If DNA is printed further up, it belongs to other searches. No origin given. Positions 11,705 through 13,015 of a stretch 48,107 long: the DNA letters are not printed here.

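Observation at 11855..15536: Two paralogous non-canonical transcarbamylases flanking a cyclic amidohydrolase and feeding one carbamate kinase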

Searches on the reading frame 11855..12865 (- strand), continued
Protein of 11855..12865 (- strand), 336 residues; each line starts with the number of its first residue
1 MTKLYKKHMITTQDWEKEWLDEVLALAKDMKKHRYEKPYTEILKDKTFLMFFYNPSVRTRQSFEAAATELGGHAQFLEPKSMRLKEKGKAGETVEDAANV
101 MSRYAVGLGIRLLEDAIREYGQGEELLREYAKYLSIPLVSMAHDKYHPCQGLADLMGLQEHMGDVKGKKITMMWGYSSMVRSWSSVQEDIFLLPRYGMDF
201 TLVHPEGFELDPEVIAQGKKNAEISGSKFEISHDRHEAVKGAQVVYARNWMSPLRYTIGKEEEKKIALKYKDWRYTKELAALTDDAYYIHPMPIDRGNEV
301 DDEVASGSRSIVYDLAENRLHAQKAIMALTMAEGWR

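Call 35: search_solved_structures(query=window:11855-12865:-, max_evalue=1e-40, show_alignments=2)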
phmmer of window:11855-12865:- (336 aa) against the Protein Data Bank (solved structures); distinct sequences matched with E-value up to 1e-40: 12.
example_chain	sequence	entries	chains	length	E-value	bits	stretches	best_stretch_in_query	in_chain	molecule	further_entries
3m5c_A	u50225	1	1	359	3.2e-51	177.7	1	6-331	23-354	N-acetylornithine carbamoyltransferase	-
1pvv_A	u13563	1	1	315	4.2e-51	177.3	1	6-332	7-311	Ornithine carbamoyltransferase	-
1a1s_A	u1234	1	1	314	4.2e-51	177.3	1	6-332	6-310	ORNITHINE CARBAMOYLTRANSFERASE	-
3l06_A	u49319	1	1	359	6.3e-51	176.7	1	6-331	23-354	N-acetylornithine carbamoyltransferase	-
3l02_A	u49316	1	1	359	6.5e-51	176.7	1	6-331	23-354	N-acetylornithine carbamoyltransferase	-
3l05_A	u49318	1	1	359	7.2e-51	176.5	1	6-331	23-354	N-acetylornithine carbamoyltransferase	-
3kzc_A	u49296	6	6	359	1.2e-50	175.9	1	6-331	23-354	N-acetylornithine carbamoyltransferase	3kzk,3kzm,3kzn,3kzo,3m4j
3l04_A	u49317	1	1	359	1.2e-50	175.8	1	6-331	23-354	N-acetylornithine carbamoyltransferase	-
3m5d_A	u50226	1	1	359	1.6e-50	175.4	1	6-331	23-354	N-acetylornithine carbamoyltransferase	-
3m4n_A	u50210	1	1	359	2.2e-50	175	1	6-331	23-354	N-acetylornithine carbamoyltransferase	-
4nf2_A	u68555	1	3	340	3.8e-41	144.6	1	3-328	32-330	Ornithine carbamoyltransferase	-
4ep1_A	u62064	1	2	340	6.1e-41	143.9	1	3-328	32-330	Ornithine carbamoyltransferase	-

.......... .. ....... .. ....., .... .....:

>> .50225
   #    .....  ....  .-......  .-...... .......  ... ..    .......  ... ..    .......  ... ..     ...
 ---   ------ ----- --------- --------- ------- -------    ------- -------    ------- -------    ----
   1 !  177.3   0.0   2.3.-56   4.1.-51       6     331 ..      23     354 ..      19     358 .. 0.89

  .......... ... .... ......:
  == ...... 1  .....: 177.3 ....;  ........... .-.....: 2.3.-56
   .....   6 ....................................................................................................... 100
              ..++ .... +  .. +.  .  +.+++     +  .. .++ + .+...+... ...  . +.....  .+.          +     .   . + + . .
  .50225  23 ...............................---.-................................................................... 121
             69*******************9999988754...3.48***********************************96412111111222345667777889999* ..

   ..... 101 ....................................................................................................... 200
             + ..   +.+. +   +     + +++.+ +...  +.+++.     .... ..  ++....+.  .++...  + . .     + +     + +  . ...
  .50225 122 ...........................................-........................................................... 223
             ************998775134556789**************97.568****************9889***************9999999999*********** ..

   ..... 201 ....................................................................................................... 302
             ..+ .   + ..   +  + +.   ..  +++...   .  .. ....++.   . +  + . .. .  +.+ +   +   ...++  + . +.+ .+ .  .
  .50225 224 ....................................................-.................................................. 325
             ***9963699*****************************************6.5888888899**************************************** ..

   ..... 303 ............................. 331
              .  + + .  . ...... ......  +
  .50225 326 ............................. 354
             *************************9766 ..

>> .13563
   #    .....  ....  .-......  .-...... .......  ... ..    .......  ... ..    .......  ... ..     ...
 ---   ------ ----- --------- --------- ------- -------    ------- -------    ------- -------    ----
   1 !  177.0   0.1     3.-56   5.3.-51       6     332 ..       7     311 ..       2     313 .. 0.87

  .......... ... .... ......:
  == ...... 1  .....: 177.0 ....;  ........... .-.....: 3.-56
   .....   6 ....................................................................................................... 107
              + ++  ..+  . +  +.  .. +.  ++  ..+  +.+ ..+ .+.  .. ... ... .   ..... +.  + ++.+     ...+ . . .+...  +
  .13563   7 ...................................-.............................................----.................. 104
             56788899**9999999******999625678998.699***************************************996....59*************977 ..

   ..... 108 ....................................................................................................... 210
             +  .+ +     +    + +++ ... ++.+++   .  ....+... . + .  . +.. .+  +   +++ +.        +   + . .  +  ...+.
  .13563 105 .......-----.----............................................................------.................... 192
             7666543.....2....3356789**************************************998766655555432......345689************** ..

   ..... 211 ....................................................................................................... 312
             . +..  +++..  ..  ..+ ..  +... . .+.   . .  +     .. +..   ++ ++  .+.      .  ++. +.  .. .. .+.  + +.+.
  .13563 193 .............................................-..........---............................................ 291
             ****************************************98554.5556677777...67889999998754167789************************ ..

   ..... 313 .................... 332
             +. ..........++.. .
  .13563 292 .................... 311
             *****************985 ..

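Call 59: search_protein_families(library=pfam, proteins=[L027:4961-7405:+, L027:13052-14323:+, L027:14555-15430:+, L027:15427-16737:+, L027:16744-17616:+, L027:17606-18865:+, L062:1023-2444:+, L062:4141-5094:+, L062:7803-8816:+, L062:11320-12453:+], max_evalue=0.0001)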
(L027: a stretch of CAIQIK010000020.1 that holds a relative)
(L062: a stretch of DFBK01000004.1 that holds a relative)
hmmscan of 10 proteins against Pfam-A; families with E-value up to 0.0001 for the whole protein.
L027:4961-7405:+ (814 aa): 2 families
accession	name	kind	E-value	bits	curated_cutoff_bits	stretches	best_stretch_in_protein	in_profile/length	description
PF00912.28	Transgly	-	4.2e-55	186.4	27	1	75-247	6-177/178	Transglycosylase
PF00905.27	Transpeptidase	-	5.2e-34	118.2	22.1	1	352-571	3-245/299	Penicillin binding protein transpeptidase domain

L027:13052-14323:+ (423 aa): 2 families
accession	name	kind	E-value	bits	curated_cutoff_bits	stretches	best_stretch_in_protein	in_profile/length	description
PF00587.30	tRNA-synt_2b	-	1.6e-42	146.1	29.3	1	224-400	8-179/179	tRNA synthetase class II core domain (G, H, P, S and T)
PF02403.27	Seryl_tRNA_N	-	1.3e-25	90.2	28.2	1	2-109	1-108/108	Seryl-tRNA synthetase N-terminal domain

L027:14555-15430:+ (291 aa): 2 families
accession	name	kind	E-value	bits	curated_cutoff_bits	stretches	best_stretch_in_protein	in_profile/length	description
PF03668.21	RapZ-like_N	-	3.5e-48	163.8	25.4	1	9-164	1-157/158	RapZ-like N-terminal domain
PF22740.1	PapZ_C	-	6.5e-45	152.7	27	1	170-289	1-120/121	RapZ C-terminal domain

L027:15427-16737:+ (436 aa): 1 family
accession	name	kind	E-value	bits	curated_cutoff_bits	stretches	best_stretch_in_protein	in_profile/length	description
PF01933.23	CofD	-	1.6e-80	270.8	30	1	127-406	1-284/290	2-phospho-L-lactate transferase CofD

L027:16744-17616:+ (290 aa): 2 families
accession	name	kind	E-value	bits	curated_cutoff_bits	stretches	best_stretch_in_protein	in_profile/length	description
PF02650.20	HTH_WhiA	-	2.7e-10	41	27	1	210-285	1-80/84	WhiA C-terminal HTH domain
PF14527.11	LAGLIDADG_WhiA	-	5.1e-09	36.6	23.2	1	118-206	2-92/93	WhiA LAGLIDADG-like domain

L027:17606-18865:+ (419 aa): 2 families
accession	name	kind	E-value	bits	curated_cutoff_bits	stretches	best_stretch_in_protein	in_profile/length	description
PF04552.19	Sigma54_DBD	-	7.6e-23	81.5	22.8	1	272-415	7-156/160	Sigma-54, DNA binding domain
PF04963.19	Sigma54_CBD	-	2e-19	70.5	22.9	1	89-233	25-164/185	Sigma-54 factor, core binding domain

L062:1023-2444:+ (473 aa): 3 families
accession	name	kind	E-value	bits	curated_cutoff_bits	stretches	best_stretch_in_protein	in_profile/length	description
PF02397.22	Bac_transf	-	3.1e-67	226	27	1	280-467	1-178/179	Bacterial sugar transferase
PF13727.12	CoA_binding_3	-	7.1e-26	91.7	25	1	70-244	3-175/175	CoA-binding domain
PF01408.29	GFO_IDH_MocA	-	5.2e-05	24.4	24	1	150-232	2-84/120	Oxidoreductase family, NAD-binding Rossmann fold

L062:4141-5094:+ (317 aa): 0 families

L062:7803-8816:+ (337 aa): 2 families
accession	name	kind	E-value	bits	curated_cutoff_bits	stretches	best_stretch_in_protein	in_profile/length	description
PF12697.13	Abhydrolase_6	-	4.4e-10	41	26.3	1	89-317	1-206/217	Alpha/beta hydrolase family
PF12146.15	Hydrolase_4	-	7.2e-05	22.6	27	0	104-213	9-110/239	Serine aminopeptidase, S33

L062:11320-12453:+ (377 aa): 4 families
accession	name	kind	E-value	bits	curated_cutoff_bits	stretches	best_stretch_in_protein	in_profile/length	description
PF00534.26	Glycos_transf_1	-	5.6e-29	101.3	26.4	1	191-325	8-155/172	Glycosyl transferases group 1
PF13692.12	Glyco_trans_1_4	-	7.8e-24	85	27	1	199-323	3-137/142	Glycosyl transferases group 1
PF13439.12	Glyco_transf_4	-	3.2e-07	31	28.5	1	14-189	2-170/170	Glycosyltransferase Family 4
PF20706.3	GT4-conflict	-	6.5e-05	22.5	26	0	255-327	273-341/385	Family 4 Glycosyltransferase in conflict systems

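Call 69: predict_structure(alignment_id=A4)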
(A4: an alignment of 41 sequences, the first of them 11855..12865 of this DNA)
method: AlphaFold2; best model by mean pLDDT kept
length: 336 residues; sequences in the alignment: 41
mean_pLDDT: 86.1   pTM: 0.87
mean pLDDT of the five models: 86.1, 85.9, 85.4, 84.2, 83.2
residues with pLDDT >= 90: 231; 70-90: 58; 50-70: 10; < 50: 37
segments of 3 or more residues with pLDDT < 50: 54-90
pLDDT, mean of each block of 10 residues (from residue 1): 87 96 97 92 83 44 29 33 42 71 84 83 90 94 94 99 98 93 94 98 97 98 98 98 97 92 93 97 98 93 97 95 94 76
secondary structure, 60 per line:
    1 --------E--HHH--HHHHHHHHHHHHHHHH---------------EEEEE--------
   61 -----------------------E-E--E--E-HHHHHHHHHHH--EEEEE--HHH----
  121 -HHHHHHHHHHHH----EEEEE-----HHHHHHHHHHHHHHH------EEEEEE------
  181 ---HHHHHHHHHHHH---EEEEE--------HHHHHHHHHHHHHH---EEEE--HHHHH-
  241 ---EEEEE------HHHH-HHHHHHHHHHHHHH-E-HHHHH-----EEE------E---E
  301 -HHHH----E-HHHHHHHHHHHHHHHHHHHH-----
elements in order: H17-32 E48-52 H94-104 E107-111 H122-133 E138-142 H148-162 E169-174 H184-195 E199-203 H212-225 E229-232 H235-239 E244-248 H255-258 H260-273 H277-281 E287-289 H302-305 H312-331

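Call 73: fold_search(model_id=the predicted structure, library=pdb)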
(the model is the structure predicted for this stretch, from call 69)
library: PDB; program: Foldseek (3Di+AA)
matches with E <= 10: 1613; with E <= 0.001: 283
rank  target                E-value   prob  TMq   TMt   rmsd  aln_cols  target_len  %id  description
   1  3kzk                  2.4e-28  1.00  0.84  0.85   3.9       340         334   34  Crystal structure of acetylornithine transcarbamylase complexed with acetylcitrulline (released 2010-03-31)
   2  3kzm                  2.8e-28  1.00  0.83  0.84   4.0       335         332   34  Crystal structure of N-acetyl-L-ornithine transcarbamylase complexed with carbamyl phosphate (released 2010-03-31)
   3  3l02                  3.0e-28  1.00  0.83  0.84   4.0       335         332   33  Crystal structure of N-acetyl-L-ornithine transcarbamylase E92A mutant complexed with carbamyl phosphate and N-succinyl- (released 2010-03-31)
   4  3m4n                  1.6e-27  1.00  0.83  0.84   3.9       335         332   34  Crystal structure of N-acetyl-L-ornithine transcarbamylase K302A mutant complexed with PALAO (released 2010-07-28)
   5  3m5d                  2.2e-27  1.00  0.82  0.83   4.0       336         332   33  Crystal structure of N-acetyl-L-ornithine transcarbamylase K302R mutant complexed with PALAO (released 2010-07-28)
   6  3kzc                  5.4e-27  1.00  0.82  0.84   4.1       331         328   34  Crystal structure of N-acetyl-L-ornithine transcarbamylase (released 2010-03-31)
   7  3l05                  9.2e-27  1.00  0.83  0.84   4.0       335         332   33  Crystal structure of N-acetyl-L-ornithine transcarbamylase E92S mutant complexed with carbamyl phosphate and N-succinyl- (released 2010-03-31)
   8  3l06                  9.2e-27  1.00  0.83  0.84   4.0       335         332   33  Crystal structure of N-acetyl-L-ornithine transcarbamylase E92V mutant complexed with carbamyl phosphate and N-succinyl- (released 2010-03-31)
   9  3l04                  9.7e-27  1.00  0.83  0.84   4.0       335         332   33  Crystal structure of N-acetyl-L-ornithine transcarbamylase E92P mutant complexed with carbamyl phosphate and N-succinyl- (released 2010-03-31)
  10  3m5c                  1.5e-26  1.00  0.83  0.84   3.9       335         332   35  Crystal structure of N-acetyl-L-ornithine transcarbamylase K302E mutant complexed with PALAO (released 2010-07-28)
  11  1a1s                  6.8e-24  1.00  0.79  0.84   4.2       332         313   34  ORNITHINE CARBAMOYLTRANSFERASE FROM PYROCOCCUS FURIOSUS (released 1998-06-17)
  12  7np0_A                2.4e-23  1.00  0.73  0.80   4.5       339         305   29  Crystal structure of Mycobacterium tuberculosis ArgF in complex with (4-nitrophenyl)boronic acid. (released 2021-06-30)
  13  2yfk_B                5.7e-23  1.00  0.78  0.69   4.6       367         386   28  Crystal structure of a putative transcarbamoylase from Enterococcus faecalis (released 2012-05-02)
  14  7nnv_A                6.8e-23  1.00  0.73  0.79   4.5       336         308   29  Crystal structure of Mycobacterium tuberculosis ArgF in complex with carbamoyl phosphate. (released 2021-06-30)
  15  2yfk_A                9.7e-23  1.00  0.80  0.70   4.5       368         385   28  Crystal structure of a putative transcarbamoylase from Enterococcus faecalis (released 2012-05-02)
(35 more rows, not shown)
